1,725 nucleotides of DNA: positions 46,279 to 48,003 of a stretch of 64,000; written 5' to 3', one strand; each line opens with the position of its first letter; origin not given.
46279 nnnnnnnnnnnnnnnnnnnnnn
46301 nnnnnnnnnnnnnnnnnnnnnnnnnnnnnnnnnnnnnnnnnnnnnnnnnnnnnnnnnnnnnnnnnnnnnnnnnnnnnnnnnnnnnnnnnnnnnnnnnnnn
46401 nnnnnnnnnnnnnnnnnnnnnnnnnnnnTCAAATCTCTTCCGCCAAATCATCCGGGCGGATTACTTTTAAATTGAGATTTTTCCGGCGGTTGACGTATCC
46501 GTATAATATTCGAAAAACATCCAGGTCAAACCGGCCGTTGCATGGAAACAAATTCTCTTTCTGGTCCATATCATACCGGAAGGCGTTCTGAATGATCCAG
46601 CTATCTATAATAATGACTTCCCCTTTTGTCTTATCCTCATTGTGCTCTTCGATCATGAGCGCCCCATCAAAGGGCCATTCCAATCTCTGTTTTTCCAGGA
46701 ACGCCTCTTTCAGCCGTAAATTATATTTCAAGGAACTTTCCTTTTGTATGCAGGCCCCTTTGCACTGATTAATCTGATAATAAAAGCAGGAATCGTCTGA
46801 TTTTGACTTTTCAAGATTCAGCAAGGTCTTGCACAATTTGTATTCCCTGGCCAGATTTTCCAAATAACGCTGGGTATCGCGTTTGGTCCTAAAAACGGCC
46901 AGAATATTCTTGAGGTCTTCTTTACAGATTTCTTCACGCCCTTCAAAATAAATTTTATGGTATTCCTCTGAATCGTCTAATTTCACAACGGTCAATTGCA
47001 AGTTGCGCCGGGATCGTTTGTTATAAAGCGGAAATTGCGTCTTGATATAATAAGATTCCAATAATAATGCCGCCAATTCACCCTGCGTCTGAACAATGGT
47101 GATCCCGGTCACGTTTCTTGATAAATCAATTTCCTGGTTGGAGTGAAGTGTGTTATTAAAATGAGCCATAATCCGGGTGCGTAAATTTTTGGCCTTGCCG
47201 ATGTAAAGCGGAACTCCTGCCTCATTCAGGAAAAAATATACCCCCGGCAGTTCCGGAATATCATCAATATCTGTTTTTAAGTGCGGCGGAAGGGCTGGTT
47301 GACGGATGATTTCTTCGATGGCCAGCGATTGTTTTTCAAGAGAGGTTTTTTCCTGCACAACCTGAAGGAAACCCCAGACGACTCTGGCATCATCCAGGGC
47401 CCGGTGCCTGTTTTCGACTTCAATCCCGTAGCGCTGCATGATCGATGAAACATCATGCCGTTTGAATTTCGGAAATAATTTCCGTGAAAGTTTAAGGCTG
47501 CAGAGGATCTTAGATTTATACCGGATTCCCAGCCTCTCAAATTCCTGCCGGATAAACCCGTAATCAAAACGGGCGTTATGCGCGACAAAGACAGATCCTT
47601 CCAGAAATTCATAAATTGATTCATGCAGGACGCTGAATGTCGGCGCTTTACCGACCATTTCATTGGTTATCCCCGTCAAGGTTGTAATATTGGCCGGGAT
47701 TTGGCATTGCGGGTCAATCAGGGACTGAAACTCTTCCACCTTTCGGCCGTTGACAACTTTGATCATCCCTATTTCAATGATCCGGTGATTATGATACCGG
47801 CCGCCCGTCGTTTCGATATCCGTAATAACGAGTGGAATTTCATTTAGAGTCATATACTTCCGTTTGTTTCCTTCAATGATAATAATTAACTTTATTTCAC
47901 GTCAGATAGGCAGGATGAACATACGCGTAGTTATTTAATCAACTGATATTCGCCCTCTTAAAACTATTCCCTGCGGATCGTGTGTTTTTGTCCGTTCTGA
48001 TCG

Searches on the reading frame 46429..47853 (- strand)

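Call 58: search_protein_families(library=pfam, proteins=[window:46429-47853:-], max_evalue=0.00001)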
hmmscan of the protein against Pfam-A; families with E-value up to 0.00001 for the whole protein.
window:46429-47853:- (474 aa): 3 families
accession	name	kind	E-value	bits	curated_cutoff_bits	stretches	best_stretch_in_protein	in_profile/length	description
PF00929.31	RNase_T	-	2.1e-38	132.9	24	1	9-158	1-159/164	Exonuclease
PF16473.11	Rv2179c-like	-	1.5e-08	35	27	1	9-159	3-169/177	3'-5' exoribonuclease Rv2179c-like domain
PF01541.30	GIY-YIG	-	3.7e-08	34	22.6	1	204-275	3-74/78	GIY-YIG catalytic domain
